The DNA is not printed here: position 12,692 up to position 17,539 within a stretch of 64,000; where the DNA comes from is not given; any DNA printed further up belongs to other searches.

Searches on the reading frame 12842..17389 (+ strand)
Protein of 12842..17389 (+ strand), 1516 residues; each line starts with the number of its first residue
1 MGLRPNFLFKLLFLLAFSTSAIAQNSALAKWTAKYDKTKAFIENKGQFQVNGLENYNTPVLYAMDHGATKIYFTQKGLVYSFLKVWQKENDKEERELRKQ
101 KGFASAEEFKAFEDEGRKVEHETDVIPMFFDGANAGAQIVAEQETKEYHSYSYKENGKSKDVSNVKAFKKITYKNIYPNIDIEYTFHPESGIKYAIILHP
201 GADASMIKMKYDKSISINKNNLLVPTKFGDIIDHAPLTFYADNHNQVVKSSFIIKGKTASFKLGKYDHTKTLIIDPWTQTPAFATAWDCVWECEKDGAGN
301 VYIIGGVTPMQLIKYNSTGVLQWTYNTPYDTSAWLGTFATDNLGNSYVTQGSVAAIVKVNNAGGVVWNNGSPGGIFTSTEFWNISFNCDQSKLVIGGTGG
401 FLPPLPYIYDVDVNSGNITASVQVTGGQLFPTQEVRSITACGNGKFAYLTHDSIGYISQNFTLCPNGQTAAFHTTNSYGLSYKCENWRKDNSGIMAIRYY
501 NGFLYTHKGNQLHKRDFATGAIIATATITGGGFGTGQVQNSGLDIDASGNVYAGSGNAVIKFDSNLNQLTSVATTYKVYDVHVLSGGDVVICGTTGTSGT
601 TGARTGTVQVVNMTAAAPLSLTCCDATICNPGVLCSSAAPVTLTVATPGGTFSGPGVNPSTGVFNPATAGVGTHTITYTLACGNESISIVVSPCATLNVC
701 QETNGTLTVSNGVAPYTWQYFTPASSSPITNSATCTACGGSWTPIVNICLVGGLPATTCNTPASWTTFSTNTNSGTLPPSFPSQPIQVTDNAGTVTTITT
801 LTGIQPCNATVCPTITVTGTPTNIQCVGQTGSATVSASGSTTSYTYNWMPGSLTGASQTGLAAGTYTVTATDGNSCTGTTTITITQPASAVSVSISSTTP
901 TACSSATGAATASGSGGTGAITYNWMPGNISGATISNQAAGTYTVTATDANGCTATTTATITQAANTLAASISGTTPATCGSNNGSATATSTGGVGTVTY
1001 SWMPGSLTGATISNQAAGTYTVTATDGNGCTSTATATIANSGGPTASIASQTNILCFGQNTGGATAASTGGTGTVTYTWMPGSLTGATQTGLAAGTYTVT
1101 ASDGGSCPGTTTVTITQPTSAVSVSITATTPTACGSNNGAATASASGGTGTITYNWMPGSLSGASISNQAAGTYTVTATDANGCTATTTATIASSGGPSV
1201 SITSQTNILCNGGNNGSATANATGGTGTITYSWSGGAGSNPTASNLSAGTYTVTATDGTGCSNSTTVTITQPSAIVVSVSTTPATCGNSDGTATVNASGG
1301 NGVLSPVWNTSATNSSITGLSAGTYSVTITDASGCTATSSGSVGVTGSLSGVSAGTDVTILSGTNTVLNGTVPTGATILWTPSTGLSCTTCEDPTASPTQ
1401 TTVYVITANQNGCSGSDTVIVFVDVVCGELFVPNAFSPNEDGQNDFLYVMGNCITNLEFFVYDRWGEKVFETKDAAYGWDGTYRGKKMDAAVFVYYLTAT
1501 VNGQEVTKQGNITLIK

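Call 8: search_protein_families(library=pfam, proteins=[window:12842-17389:+], max_evalue=0.001)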
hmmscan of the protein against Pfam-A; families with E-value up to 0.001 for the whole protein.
window:12842-17389:+ (1516 aa): 4 families
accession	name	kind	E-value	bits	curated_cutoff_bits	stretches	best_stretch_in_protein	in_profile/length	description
PF25778.1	DUF7948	-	7.3e-50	170.4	27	1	41-277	1-214/214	Domain of unknown function (DUF7948)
PF13573.12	SprB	-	5.6e-27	93.5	28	5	1203-1238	2-37/37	SprB repeat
PF13585.12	CHU_C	-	2.1e-16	60.2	27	1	1431-1514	2-86/86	CHU_C Type IX secretion signal domain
PF06832.18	BiPBP_C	-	0.00027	21.2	26.8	0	1164-1187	64-87/90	Penicillin-Binding Protein C-terminus Family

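Call 82: search_protein_families(library=ncbifam, proteins=[window:12842-17389:+], max_evalue=0.00001)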
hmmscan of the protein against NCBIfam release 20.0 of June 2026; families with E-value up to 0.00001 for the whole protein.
window:12842-17389:+ (1516 aa): 1 family
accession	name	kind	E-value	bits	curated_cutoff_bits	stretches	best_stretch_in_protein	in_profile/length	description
TIGR04131.1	Bac_Flav_CTERM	domain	6.3e-14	51.9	35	1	1432-1515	3-84/85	T9SS type B sorting domain-containing protein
